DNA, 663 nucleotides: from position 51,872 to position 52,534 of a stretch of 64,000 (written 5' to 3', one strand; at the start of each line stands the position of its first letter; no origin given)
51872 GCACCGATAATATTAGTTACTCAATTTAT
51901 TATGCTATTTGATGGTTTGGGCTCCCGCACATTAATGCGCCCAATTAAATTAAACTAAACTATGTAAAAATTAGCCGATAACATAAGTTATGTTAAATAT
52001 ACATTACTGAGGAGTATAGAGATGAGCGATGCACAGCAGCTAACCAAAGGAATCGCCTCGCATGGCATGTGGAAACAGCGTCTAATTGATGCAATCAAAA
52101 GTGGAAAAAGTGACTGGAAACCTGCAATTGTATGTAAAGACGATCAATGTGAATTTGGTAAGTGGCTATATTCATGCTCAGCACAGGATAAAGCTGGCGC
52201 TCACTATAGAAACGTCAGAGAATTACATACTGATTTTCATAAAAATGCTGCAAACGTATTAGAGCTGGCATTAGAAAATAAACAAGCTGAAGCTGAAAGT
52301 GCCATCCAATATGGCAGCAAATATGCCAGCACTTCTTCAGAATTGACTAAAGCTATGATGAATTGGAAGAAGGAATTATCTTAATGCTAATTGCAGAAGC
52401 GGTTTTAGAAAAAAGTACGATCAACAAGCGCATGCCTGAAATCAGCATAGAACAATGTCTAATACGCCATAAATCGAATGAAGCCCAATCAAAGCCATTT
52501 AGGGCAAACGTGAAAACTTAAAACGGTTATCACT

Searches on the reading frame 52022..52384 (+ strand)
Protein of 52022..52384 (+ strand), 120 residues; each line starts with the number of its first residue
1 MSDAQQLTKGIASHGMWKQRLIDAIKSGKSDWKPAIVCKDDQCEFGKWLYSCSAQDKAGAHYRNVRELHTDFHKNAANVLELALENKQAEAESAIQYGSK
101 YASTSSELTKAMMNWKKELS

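Call 53: search_protein_families(library=pfam, proteins=[window:52022-52384:+], max_evalue=0.00001)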
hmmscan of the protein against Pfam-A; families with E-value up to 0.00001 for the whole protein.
window:52022-52384:+ (120 aa): 1 family
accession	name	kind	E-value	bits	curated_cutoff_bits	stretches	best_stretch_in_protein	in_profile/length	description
PF13682.11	CZB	-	1.7e-13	51.1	29.4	1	14-79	1-63/64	Chemoreceptor zinc-binding domain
